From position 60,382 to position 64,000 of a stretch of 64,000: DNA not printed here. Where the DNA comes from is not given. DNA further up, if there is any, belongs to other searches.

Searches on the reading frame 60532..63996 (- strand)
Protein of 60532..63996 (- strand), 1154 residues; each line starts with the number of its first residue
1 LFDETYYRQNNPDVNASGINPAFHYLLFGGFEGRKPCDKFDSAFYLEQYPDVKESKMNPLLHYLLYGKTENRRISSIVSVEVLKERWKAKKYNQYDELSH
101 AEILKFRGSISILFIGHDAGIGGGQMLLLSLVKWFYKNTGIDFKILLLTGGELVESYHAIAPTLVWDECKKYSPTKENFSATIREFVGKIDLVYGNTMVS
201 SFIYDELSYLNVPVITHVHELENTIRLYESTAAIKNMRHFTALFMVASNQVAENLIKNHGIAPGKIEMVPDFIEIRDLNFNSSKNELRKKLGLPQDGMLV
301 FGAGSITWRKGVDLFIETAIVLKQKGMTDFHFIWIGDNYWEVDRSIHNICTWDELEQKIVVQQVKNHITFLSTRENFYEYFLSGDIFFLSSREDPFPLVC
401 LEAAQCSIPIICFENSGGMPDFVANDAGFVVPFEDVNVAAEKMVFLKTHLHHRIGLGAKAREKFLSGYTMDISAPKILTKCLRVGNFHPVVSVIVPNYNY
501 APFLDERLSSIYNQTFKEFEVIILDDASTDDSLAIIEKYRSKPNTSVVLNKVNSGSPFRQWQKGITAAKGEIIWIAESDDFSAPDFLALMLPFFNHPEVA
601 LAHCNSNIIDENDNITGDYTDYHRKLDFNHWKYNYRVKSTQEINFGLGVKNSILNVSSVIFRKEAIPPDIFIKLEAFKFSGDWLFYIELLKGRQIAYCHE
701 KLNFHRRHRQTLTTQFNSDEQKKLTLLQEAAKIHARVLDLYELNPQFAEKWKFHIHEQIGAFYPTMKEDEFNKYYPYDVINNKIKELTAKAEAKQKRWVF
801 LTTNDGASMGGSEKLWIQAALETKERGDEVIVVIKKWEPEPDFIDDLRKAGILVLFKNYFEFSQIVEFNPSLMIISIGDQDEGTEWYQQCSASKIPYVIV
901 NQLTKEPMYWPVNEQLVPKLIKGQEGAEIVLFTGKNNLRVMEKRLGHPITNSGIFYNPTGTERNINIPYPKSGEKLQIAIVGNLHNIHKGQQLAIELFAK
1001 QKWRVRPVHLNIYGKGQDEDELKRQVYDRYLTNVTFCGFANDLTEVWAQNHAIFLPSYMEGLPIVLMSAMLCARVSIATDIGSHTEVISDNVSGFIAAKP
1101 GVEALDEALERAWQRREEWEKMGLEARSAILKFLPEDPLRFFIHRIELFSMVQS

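Call 42: search_protein_families(library=pfam, proteins=[window:60532-63996:-], max_evalue=1)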
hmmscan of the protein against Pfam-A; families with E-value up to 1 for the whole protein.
window:60532-63996:- (1154 aa): 9 families
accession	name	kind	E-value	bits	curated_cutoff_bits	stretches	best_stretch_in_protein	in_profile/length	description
PF00534.26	Glycos_transf_1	-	4.1e-46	157.1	26.4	2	970-1127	10-170/172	Glycosyl transferases group 1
PF13692.12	Glyco_trans_1_4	-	2e-43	148.5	27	2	977-1113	3-140/142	Glycosyl transferases group 1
PF00535.33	Glycos_transf_2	-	5.1e-26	92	23.3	1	492-630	1-132/168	Glycosyl transferase family 2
PF13641.12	Glyco_tranf_2_3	-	2.9e-12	47.5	27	1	489-632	2-144/230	Glycosyltransferase like family 2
PF13439.12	Glyco_transf_4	-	2.9e-08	34.4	28.5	1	122-274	2-167/170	Glycosyltransferase Family 4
PF20706.3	GT4-conflict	-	6.6e-07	29.1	26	1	299-417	201-315/385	Family 4 Glycosyltransferase in conflict systems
PF10111.15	Glyco_tranf_2_2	-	1.7e-06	28.2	27.3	1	493-621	2-139/276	Glycosyltransferase like family 2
PF13524.12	Glyco_trans_1_2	-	0.017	15.5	25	1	352-474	24-139/144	Glycosyl transferase-like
PF13506.12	Glyco_transf_21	-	0.2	11.5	21.7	1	562-612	23-73/174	Glycosyl transferase family 21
